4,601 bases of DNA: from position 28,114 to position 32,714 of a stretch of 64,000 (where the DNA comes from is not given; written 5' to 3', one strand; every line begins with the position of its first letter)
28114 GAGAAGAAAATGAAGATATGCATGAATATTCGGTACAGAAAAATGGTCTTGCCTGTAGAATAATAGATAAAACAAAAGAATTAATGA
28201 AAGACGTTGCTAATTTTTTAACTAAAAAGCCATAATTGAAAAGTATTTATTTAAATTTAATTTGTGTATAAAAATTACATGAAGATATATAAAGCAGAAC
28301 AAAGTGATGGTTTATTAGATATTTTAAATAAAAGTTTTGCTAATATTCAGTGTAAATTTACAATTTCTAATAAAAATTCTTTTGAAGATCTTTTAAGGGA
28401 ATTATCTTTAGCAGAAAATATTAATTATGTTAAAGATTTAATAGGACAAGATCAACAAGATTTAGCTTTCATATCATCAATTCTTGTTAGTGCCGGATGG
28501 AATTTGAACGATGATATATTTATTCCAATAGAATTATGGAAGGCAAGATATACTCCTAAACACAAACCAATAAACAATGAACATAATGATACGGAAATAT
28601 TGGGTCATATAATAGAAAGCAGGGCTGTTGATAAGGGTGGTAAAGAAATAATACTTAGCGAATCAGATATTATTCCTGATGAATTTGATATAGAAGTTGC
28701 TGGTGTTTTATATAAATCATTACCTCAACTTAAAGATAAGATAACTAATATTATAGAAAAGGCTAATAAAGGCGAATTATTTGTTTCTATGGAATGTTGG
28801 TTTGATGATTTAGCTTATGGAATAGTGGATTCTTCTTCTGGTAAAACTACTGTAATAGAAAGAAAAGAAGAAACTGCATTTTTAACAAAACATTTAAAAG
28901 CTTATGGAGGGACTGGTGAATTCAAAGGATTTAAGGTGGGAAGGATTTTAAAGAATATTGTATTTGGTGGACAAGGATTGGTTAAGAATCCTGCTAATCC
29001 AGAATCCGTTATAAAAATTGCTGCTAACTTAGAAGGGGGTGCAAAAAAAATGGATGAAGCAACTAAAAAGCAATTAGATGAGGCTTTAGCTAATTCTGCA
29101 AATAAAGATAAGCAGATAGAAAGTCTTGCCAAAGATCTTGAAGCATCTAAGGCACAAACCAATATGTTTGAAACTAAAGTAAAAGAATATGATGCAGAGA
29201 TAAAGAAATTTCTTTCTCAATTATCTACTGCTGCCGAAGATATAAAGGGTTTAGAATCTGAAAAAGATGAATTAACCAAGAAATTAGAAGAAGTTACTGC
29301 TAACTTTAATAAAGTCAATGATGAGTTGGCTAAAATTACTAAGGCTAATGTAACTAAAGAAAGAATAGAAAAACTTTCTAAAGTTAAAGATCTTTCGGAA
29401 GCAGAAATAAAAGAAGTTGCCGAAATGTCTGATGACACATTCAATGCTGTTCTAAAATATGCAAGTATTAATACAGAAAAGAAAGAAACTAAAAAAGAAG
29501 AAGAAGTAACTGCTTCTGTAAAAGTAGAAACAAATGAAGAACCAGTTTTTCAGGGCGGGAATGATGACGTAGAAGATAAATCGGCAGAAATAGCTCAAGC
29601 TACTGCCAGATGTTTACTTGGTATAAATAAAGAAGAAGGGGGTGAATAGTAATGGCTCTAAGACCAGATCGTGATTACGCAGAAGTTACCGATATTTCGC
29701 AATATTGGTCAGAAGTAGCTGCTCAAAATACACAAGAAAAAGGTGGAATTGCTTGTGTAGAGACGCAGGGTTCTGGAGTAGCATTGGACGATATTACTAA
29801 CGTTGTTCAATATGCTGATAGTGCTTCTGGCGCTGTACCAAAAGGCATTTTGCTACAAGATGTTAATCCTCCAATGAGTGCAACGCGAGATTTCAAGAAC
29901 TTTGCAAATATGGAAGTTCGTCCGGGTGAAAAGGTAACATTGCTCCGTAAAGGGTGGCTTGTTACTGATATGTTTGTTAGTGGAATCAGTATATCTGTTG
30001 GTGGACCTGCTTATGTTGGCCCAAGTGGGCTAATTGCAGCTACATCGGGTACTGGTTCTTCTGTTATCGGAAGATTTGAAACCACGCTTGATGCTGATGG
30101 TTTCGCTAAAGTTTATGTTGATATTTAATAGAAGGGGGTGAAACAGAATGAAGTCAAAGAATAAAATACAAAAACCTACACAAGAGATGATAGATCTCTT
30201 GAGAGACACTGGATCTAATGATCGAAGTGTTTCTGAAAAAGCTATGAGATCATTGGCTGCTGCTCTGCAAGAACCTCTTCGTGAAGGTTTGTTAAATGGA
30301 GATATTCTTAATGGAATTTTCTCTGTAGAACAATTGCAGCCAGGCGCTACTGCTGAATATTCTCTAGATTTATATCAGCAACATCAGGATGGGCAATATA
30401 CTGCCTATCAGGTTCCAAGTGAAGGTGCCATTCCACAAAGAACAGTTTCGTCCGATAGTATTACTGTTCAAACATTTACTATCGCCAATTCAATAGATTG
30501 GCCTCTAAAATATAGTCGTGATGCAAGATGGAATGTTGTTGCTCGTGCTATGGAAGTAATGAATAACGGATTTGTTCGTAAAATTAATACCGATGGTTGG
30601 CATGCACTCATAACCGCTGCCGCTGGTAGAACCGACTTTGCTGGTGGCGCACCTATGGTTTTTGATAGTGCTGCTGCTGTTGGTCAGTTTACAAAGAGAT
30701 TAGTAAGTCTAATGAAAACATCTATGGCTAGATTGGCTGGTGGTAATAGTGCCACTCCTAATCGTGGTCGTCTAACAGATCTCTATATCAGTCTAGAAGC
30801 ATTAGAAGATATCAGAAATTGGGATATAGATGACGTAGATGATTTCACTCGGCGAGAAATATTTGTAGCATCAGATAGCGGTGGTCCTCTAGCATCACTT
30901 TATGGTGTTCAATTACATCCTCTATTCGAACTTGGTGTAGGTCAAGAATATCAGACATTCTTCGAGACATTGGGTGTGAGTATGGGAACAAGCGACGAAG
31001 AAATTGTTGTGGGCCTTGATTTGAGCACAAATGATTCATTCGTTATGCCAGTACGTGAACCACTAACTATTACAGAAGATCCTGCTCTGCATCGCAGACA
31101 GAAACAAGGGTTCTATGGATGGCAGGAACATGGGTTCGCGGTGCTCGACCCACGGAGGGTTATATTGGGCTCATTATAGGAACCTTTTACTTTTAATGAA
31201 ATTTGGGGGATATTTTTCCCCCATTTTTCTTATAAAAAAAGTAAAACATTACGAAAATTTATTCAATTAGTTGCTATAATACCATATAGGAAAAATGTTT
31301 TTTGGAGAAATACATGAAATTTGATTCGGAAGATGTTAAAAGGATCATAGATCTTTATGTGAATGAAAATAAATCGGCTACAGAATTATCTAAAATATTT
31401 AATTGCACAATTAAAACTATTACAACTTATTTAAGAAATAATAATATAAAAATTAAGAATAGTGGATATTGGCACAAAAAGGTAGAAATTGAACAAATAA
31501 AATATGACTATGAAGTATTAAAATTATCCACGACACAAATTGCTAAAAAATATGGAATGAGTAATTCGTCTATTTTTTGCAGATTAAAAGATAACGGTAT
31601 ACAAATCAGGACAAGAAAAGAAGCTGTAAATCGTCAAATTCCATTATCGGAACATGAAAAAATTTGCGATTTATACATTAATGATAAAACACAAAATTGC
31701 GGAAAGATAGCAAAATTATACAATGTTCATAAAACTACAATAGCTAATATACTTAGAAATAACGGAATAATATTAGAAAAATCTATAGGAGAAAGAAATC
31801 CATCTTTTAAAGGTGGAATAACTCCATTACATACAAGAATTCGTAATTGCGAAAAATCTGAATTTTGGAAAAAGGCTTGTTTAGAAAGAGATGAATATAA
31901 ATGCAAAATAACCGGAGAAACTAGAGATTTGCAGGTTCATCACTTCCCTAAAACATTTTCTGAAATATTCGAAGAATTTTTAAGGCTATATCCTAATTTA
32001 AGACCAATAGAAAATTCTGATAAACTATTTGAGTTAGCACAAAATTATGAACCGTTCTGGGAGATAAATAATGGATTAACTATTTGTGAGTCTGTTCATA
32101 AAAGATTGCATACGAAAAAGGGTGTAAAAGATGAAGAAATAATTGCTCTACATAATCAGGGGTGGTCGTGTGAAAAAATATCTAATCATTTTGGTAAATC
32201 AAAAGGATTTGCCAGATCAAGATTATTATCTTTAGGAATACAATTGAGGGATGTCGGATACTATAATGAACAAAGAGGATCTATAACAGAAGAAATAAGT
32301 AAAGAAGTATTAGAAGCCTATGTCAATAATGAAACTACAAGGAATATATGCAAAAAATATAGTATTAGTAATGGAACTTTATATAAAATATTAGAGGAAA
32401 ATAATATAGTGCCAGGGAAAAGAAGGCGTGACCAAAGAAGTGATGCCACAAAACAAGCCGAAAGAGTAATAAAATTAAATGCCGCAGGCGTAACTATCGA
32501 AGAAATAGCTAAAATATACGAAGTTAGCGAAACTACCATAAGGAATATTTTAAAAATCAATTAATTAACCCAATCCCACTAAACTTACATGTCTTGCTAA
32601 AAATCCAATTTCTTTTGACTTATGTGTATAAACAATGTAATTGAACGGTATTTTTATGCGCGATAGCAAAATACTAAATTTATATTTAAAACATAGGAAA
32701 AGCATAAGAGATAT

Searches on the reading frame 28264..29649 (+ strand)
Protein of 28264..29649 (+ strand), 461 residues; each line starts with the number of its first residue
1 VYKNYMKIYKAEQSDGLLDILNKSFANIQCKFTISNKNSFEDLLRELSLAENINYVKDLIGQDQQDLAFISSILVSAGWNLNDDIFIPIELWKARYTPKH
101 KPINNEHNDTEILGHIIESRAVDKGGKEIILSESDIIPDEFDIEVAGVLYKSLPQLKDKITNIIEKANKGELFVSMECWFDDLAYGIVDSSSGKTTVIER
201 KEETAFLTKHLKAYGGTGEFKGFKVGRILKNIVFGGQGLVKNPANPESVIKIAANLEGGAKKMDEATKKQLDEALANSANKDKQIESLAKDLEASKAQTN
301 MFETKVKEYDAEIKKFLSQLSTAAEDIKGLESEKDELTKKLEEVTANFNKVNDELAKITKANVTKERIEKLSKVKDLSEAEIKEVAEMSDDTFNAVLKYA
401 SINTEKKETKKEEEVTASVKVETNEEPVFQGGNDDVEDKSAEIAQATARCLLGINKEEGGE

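Call 10: search_protein_families(library=phrogs, proteins=[window:28264-29649:+])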
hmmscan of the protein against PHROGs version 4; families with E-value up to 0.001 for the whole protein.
window:28264-29649:+ (461 aa): 1 family
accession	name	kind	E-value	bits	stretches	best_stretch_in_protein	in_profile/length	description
phrog_16389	-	unknown function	1.2e-07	32.3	1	227-428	146-333/340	-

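Call 56: search_protein_families(library=pfam, max_evalue=0.001, proteins=[window:28264-29649:+])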
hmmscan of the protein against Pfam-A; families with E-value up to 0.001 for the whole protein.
window:28264-29649:+ (461 aa): 0 families

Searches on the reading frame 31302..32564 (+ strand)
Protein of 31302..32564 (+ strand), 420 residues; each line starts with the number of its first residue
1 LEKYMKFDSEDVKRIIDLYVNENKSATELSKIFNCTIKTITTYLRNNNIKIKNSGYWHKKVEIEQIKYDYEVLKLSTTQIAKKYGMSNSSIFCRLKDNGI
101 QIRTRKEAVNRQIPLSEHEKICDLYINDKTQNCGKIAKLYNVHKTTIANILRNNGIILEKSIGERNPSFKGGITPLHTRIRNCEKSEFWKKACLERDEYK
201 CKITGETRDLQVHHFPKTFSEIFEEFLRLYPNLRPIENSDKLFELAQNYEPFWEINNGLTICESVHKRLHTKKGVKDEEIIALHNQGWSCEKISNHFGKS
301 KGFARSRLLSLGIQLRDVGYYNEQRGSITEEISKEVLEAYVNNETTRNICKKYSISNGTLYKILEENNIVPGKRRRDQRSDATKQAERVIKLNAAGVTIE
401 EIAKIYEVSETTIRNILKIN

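Call 56: search_protein_families(library=pfam, max_evalue=0.001, proteins=[window:31302-32564:+])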
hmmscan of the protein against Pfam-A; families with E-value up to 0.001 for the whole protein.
window:31302-32564:+ (420 aa): 21 families
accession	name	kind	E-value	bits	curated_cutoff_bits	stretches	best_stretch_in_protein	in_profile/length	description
PF13384.12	HTH_23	-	3.1e-17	62.3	24.6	1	388-418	9-39/50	Homeodomain-like domain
PF13518.12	HTH_28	-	1.7e-15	57.2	25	0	388-418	4-34/52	Helix-turn-helix domain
PF02796.21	HTH_7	-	6.5e-13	49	23.8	1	380-413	4-38/45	Helix-turn-helix domain of resolvase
PF03374.19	ANT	-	6.3e-12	46.2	25.3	0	75-107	24-56/108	Phage antirepressor protein KilAC domain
PF13551.12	HTH_29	-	1.3e-09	38.4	28.1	0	389-418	4-34/64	Winged helix-turn helix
PF01710.22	HTH_Tnp_IS630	-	2.8e-08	34.3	21.3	1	11-120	7-116/119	Transposase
PF13936.12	HTH_38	-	5.7e-08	32.8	27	0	111-153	3-43/44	Helix-turn-helix domain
PF08279.18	HTH_11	-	6.9e-08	32.7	25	0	395-418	13-37/55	HTH domain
PF08281.18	Sigma70_r4_2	-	3e-07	30.4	25.7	0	389-416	18-46/54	Sigma-70, region 4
PF04967.18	HTH_10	-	3.8e-07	30.2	23.1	0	397-418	24-45/53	HTH DNA binding domain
PF12728.13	HTH_17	-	7.3e-07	29.8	27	0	398-416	3-21/51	Helix-turn-helix domain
PF05225.22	HTH_psq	-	1e-06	28.8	20.4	0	338-367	10-40/45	helix-turn-helix, Psq domain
PF04545.22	Sigma70_r4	-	1.9e-06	27.7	24.1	0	396-418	20-42/50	Sigma-70, region 4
PF13542.12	HTH_Tnp_ISL3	-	4.4e-06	26.5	27.4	0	394-418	25-48/51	Helix-turn-helix domain of transposase family ISL3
PF04218.19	CENP-B_N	-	1.3e-05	25.2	21.2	0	398-418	24-44/53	CENP-B N-terminal DNA-binding domain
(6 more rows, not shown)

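Call 109: find_related_loci(query=window:31302-32564:+, collection=viral_contigs, flank=2000)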
Query window:31302-32564:+ (420 aa) in viral_contigs; peptide patterns used: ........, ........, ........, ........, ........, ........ (x = any residue, [..] = any of these).
11 stretches matched a pattern, but none encodes a relative of the query by tblastn (E <= 1e-3).
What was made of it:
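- Tried and rejected: No relatives found (call 109).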
